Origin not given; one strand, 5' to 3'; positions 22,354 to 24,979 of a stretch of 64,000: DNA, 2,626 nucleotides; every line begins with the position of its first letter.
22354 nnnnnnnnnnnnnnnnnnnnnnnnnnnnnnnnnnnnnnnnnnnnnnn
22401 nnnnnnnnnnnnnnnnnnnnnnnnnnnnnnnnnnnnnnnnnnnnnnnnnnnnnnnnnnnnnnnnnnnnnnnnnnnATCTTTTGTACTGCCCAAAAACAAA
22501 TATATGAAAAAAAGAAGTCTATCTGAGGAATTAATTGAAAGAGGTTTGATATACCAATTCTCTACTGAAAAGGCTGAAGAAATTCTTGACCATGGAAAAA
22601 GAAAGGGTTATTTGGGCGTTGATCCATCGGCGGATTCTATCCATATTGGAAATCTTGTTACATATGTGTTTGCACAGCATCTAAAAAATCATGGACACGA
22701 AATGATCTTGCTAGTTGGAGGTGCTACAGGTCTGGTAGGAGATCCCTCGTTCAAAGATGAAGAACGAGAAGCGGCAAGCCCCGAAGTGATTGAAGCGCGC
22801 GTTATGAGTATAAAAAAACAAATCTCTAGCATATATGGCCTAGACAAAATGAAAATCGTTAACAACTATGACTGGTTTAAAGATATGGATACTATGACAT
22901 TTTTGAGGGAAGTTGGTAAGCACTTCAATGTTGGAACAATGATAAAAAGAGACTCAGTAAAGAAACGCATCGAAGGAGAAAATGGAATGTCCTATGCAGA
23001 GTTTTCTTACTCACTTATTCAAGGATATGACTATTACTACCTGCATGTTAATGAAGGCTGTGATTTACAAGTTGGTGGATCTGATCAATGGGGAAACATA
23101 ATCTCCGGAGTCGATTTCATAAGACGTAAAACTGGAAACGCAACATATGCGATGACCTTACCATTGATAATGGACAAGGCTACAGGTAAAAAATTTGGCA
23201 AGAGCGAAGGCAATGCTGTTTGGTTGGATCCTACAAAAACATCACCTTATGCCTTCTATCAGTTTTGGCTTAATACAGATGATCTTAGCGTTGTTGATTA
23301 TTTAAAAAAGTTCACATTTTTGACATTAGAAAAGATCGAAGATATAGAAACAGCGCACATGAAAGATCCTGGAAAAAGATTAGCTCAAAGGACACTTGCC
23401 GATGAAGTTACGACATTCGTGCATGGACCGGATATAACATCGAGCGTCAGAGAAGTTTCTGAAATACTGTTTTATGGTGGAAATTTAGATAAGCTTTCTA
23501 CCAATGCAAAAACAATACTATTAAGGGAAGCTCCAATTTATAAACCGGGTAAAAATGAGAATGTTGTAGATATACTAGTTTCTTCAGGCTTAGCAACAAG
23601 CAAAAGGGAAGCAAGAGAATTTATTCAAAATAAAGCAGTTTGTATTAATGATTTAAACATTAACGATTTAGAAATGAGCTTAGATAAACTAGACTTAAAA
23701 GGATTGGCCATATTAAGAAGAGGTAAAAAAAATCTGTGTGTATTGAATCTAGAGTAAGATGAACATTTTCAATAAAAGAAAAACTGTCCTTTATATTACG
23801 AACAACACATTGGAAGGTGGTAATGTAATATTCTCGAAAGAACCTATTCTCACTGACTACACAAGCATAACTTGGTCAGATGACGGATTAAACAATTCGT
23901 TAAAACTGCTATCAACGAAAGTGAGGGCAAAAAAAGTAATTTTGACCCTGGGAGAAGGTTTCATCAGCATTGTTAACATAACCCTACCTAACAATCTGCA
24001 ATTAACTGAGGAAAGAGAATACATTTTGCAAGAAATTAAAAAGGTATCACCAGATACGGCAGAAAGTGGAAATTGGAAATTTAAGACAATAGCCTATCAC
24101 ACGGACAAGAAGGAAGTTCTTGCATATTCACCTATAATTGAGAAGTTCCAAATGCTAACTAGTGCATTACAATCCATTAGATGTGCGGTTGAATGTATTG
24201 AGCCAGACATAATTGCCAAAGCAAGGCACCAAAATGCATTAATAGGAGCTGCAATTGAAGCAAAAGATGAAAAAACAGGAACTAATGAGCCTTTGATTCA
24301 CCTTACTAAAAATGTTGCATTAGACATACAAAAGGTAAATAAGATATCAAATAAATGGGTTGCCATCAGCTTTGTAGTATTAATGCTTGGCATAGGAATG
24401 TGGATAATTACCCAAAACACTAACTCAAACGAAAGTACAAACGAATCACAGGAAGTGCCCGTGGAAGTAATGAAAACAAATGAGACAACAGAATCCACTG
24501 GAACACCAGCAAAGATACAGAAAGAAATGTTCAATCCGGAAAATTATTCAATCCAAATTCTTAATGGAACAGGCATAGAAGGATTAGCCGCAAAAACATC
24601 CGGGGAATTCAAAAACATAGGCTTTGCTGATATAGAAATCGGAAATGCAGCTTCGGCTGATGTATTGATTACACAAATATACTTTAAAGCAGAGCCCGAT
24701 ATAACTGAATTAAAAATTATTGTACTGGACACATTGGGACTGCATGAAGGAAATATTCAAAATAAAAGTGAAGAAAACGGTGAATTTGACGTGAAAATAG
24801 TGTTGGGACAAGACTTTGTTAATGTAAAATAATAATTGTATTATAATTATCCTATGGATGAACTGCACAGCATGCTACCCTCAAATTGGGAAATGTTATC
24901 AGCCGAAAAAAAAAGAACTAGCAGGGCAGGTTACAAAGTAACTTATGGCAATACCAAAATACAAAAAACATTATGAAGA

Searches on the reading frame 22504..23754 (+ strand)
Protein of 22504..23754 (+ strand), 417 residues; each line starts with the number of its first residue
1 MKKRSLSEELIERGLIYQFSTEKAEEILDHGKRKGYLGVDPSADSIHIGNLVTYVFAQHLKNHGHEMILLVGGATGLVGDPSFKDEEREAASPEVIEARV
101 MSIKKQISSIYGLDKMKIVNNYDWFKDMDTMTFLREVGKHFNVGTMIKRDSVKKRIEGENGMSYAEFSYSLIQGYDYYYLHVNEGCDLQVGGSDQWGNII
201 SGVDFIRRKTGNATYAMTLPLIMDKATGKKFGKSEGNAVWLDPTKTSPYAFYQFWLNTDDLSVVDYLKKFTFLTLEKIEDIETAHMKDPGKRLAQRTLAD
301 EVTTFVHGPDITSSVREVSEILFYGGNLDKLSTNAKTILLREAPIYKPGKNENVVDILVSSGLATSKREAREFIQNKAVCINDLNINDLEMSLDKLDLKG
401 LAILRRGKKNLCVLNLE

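Call 62: search_protein_families(library=pfam, proteins=[window:22504-23754:+], max_evalue=0.00001)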
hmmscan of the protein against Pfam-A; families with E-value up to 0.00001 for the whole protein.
window:22504-23754:+ (417 aa): 3 families
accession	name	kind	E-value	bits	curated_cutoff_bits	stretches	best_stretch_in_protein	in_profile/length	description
PF00579.31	tRNA-synt_1b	-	6.6e-76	255.9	21.1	1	34-323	7-291/292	tRNA synthetases class I (W and Y)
PF22421.1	SYY_C-terminal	-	2.2e-15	56.8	27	1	349-413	16-82/83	Tyrosine--tRNA ligase SYY-like C-terminal domain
PF01479.30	S4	-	8.6e-06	25.8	22.8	0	356-383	5-32/48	S4 domain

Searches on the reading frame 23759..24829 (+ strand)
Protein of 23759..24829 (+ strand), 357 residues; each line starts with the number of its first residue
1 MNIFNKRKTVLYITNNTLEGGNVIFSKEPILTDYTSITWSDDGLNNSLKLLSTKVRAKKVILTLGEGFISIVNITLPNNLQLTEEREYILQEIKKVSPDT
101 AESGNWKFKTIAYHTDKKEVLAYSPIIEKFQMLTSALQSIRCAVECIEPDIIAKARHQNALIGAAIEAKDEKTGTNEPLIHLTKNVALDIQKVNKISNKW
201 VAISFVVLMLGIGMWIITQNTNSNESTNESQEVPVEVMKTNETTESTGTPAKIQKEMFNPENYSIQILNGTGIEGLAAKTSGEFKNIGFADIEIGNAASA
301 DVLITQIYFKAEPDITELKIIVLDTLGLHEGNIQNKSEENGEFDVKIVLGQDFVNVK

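Call 62: search_protein_families(library=pfam, proteins=[window:23759-24829:+], max_evalue=0.00001)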
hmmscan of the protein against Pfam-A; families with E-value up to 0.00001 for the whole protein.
window:23759-24829:+ (357 aa): 1 family
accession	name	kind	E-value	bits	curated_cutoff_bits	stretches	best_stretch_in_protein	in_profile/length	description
PF13399.11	LytR_C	-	5.4e-13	50.1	22.2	1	263-353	2-86/86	LytR cell envelope-related transcriptional attenuator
